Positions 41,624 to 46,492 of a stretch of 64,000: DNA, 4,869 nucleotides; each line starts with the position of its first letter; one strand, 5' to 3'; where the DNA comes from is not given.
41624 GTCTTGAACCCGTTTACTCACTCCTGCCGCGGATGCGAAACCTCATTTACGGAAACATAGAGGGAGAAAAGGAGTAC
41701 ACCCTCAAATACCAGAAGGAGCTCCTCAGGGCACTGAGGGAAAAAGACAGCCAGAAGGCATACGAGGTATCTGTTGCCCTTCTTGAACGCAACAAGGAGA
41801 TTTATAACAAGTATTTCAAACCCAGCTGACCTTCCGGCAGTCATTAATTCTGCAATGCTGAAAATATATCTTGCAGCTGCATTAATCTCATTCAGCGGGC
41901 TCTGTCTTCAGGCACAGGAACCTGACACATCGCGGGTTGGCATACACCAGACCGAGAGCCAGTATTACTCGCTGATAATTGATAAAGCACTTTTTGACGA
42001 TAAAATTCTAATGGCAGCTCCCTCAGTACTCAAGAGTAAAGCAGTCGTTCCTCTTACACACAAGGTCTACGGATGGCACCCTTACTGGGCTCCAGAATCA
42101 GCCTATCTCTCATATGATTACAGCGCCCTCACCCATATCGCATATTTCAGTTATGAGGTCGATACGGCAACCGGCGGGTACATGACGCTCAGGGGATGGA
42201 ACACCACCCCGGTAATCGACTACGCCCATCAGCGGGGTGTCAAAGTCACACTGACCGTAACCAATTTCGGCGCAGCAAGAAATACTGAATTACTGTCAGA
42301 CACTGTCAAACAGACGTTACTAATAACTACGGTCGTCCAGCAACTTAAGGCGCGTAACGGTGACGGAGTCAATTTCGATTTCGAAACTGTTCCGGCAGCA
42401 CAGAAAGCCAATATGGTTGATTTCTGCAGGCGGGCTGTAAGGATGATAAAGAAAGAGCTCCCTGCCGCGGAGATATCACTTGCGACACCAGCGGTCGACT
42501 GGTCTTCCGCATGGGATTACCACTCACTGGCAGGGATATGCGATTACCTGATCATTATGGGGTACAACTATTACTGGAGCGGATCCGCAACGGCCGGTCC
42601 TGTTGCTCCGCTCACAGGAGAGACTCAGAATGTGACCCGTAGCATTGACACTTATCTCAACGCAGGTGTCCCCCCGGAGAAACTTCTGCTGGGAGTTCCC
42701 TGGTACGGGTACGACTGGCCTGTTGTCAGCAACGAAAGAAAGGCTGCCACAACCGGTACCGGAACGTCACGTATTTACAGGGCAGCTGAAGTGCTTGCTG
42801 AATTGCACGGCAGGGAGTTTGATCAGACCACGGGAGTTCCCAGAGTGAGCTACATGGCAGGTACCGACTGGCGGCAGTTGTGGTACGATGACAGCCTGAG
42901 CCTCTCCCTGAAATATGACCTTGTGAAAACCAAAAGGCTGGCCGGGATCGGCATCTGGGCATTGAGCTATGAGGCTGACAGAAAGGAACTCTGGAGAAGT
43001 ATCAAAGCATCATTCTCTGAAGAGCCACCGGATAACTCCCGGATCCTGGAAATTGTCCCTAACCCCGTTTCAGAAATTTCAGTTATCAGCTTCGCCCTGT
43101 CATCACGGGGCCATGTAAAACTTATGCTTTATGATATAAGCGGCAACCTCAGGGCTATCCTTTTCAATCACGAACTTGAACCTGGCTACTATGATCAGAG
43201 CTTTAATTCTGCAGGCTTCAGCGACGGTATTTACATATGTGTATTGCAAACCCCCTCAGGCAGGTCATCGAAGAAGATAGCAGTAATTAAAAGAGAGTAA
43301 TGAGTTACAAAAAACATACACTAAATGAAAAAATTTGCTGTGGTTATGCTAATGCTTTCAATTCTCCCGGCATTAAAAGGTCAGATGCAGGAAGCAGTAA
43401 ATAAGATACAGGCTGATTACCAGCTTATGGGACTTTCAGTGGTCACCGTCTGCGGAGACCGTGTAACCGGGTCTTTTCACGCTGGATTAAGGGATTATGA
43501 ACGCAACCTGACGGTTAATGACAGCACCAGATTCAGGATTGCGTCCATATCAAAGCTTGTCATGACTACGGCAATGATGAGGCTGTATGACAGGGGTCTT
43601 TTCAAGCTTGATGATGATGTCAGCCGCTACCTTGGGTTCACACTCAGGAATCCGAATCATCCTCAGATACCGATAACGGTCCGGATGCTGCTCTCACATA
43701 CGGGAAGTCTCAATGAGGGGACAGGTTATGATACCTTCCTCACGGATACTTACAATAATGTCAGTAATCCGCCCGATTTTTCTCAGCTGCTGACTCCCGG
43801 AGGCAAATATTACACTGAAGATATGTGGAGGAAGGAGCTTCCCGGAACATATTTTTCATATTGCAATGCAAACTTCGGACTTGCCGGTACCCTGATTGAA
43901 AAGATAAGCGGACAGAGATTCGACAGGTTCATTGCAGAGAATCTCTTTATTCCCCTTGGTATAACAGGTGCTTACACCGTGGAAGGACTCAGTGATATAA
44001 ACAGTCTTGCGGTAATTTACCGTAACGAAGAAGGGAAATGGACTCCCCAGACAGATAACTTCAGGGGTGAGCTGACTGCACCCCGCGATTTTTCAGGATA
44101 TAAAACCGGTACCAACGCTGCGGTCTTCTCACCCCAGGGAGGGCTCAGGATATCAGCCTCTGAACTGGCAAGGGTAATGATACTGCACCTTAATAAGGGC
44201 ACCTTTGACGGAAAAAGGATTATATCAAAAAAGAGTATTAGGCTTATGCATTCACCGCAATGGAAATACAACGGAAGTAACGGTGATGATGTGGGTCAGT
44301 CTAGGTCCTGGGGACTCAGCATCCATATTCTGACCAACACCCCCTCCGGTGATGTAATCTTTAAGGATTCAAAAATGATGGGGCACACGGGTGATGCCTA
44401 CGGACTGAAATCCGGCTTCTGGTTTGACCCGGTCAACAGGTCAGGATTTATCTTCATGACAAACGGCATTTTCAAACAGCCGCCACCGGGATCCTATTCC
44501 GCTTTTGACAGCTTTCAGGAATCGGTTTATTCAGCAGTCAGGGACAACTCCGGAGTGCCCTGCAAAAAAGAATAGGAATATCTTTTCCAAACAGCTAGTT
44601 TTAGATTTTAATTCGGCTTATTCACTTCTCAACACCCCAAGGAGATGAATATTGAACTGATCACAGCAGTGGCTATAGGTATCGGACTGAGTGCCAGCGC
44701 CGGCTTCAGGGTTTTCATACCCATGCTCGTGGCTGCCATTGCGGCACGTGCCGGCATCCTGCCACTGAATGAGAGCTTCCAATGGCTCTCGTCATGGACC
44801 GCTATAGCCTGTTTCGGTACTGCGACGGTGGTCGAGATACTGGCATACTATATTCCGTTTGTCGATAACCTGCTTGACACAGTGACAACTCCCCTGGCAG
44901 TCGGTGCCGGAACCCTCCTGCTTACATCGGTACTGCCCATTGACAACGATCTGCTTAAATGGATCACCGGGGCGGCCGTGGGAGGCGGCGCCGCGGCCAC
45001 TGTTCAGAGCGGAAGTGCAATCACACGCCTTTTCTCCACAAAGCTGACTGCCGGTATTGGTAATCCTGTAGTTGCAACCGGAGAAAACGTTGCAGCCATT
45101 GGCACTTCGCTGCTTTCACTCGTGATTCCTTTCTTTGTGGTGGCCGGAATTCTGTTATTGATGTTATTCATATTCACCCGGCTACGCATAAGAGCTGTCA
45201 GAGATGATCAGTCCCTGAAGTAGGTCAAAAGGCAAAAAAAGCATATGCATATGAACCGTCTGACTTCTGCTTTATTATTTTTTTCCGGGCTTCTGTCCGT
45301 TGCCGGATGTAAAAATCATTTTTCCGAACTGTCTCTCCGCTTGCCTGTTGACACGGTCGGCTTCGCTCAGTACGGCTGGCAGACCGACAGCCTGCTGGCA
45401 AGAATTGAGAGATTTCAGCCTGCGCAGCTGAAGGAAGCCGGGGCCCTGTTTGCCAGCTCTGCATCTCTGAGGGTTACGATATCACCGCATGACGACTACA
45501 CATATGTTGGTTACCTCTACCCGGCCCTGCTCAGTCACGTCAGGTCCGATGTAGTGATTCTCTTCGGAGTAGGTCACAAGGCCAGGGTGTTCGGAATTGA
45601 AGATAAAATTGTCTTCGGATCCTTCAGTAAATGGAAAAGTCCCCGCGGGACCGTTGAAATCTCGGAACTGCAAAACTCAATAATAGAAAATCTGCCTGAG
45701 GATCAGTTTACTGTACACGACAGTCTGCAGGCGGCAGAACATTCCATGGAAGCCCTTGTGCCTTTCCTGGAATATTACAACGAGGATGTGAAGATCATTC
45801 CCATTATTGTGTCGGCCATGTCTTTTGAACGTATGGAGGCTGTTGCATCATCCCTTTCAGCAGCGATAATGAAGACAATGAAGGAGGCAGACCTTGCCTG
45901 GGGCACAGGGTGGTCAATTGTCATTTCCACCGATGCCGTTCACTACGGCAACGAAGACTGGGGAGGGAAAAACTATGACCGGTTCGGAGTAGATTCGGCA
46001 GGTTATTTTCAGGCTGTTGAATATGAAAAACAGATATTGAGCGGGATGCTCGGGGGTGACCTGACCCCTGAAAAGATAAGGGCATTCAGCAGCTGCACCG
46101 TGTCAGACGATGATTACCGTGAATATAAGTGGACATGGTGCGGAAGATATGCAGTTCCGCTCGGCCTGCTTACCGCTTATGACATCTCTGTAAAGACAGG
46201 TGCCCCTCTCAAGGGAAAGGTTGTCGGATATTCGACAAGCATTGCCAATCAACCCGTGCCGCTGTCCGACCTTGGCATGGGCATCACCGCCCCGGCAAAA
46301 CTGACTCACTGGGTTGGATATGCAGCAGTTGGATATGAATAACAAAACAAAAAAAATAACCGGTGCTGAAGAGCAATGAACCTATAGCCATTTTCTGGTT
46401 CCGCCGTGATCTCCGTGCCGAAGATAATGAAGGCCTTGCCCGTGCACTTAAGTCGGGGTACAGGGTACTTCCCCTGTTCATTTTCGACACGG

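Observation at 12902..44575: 32-kb contiguous peptidoglycan/muropeptide harvesting locus fed by a SusC/SusD pair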

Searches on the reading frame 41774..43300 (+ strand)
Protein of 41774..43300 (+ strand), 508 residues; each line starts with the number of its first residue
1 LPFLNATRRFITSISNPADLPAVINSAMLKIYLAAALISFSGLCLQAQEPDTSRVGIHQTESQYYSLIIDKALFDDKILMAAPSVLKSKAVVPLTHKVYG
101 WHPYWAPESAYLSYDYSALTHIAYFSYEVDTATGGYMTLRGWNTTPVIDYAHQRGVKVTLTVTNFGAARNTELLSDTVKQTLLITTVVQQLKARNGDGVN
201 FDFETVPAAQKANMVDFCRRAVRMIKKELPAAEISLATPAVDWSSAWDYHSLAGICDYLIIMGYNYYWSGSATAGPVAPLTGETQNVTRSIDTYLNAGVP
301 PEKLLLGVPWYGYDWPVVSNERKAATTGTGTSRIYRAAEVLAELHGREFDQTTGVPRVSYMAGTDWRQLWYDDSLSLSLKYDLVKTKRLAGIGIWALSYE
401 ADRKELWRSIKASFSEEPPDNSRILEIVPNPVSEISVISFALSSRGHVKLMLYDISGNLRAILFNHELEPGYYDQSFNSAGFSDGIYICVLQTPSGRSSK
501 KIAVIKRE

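Call 4: search_protein_families(library=pfam, proteins=[window:41774-43300:+], max_evalue=0.001)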
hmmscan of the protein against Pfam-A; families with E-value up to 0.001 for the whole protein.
window:41774-43300:+ (508 aa): 2 families
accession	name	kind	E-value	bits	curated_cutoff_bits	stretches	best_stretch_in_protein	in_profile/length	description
PF00704.34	Glyco_hydro_18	-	8.1e-34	118.1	29.6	1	104-399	5-316/317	Glycosyl hydrolases family 18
PF18962.6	Por_Secre_tail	-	4.6e-06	27.3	27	1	428-504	2-75/75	Secretion system C-terminal sorting domain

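Call 6: search_protein_families(library=ncbifam, proteins=[window:41774-43300:+], max_evalue=0.01)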
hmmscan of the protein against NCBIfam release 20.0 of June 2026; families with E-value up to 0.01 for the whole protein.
window:41774-43300:+ (508 aa): 3 families
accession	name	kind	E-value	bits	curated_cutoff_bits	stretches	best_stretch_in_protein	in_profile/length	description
TIGR04183.1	Por_Secre_tail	domain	9.8e-06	25.5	23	1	428-503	2-70/72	T9SS type A sorting domain-containing protein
NF038113.1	T9SSA_dep_M36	equivalog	2.4e-05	22.7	885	1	423-503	791-867/869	T9SS-dependent M36 family metallopeptidase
NF052619.1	ChiD_Serratia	equivalog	0.00018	20.7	750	0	155-312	103-276/416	chitinase ChiD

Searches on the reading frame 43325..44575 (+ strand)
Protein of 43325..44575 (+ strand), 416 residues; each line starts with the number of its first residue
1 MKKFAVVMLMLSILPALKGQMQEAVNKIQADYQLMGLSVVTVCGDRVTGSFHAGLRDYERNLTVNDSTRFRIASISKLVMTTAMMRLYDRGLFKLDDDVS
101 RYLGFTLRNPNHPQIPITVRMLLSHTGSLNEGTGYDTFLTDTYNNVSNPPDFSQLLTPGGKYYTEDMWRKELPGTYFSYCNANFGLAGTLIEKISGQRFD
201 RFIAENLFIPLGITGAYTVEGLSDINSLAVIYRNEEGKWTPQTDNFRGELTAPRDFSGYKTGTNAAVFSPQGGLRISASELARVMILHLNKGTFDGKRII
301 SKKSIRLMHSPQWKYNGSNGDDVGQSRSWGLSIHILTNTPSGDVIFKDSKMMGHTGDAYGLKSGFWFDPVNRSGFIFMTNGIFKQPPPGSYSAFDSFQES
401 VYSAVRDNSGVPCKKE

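Call 4: search_protein_families(library=pfam, proteins=[window:43325-44575:+], max_evalue=0.001)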
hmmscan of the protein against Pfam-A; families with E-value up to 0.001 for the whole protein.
window:43325-44575:+ (416 aa): 1 family
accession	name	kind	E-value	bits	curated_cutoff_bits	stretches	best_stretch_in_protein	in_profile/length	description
PF00144.29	Beta-lactamase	-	4.1e-51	174.5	27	1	23-381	3-310/329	Beta-lactamase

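Call 6: search_protein_families(library=ncbifam, proteins=[window:43325-44575:+], max_evalue=0.01)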
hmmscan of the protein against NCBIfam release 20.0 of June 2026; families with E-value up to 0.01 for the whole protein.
window:43325-44575:+ (416 aa): 41 families (the best 25 are shown)
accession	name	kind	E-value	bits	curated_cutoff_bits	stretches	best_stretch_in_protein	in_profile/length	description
NF033085.1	bla_class_C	equivalog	6.9e-14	51.4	415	1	17-232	4-199/356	class C beta-lactamase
NF007943.0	PRK10662.1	equivalog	1.9e-12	46.5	266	1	25-214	41-220/380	D-alanyl-D-alanine-carboxypeptidase/endopeptidase AmpH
NF052559.1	MthAcHydAcmB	equivalog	6.8e-12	44.8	550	1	42-243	31-239/391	methyl acetate hydrolase AcmB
NF009622.0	PRK13128.1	equivalog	7.3e-10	37.9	443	1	21-218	9-192/518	D-aminopeptidase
NF012172.1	FOX-MOX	exception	1.7e-09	37.1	700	1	17-103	29-114/382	FOX/MOX family class C beta-lactamase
NF000399.2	blaFOX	exception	4e-08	32.6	850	1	25-102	37-113/382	FOX family cephalosporin-hydrolyzing class C beta-lactamase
NF000239.3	MOX_CMY1_fam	exception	7.4e-08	32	770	1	24-103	39-117/383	CMY-1/MOX family class C beta-lactamase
NF002968.0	PRK03642.1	equivalog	1.8e-07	30.4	385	1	58-309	86-335/432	penicillin binding protein PBP4B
NF038359.1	blaPRC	exception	5e-07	29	820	1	14-235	23-224/379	PRC family class C beta-lactamase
NF040478.1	blaLAQ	exception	1.2e-06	27.7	850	1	15-226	21-216/380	LAQ family class C beta-lactamase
NF041741.1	blaAMZ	exception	1.9e-06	27.5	825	1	12-218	28-214/396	AMZ family class C beta-lactamase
NF045671.1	blaPNC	exception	1.9e-06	27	750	1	18-218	46-226/401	PNC family class C beta-lactamase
NF038089.1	blaYRC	exception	3.4e-06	26.3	870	1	162-218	154-209/381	YRC family class C beta-lactamase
NF000425.2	blaADC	exception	5.9e-06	25.7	800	1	28-236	43-231/383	ADC family extended-spectrum class C beta-lactamase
NF038269.1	lipase_LipE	equivalog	1.5e-05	24.3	750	1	61-306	79-312/407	lipase LipE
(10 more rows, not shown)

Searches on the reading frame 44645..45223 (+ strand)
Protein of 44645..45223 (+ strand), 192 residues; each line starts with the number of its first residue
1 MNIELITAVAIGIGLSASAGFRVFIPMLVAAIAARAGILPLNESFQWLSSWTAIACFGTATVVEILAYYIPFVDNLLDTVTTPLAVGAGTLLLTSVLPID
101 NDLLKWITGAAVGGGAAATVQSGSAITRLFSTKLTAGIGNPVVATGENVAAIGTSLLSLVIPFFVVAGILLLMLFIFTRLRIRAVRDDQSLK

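Call 4: search_protein_families(library=pfam, proteins=[window:44645-45223:+], max_evalue=0.001)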
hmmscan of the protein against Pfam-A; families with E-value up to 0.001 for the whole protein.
window:44645-45223:+ (192 aa): 1 family
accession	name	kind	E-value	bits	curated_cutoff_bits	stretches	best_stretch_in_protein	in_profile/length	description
PF13548.11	DUF4126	-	1e-47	162.5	27.5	1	10-178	2-171/175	Domain of unknown function (DUF4126)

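Call 6: search_protein_families(library=ncbifam, proteins=[window:44645-45223:+], max_evalue=0.01)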
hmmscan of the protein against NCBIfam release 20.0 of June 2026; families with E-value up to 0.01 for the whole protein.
window:44645-45223:+ (192 aa): 0 families

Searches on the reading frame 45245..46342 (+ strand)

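Call 24: search_protein_families(library=pfam, proteins=[window:45245-46342:+], max_evalue=0.001)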
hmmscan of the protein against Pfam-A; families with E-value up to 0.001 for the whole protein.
window:45245-46342:+ (365 aa): 1 family
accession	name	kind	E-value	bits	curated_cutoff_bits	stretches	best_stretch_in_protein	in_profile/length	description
PF01875.22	Memo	-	1.2e-23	84.1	27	1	46-332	12-252/269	Memo-like protein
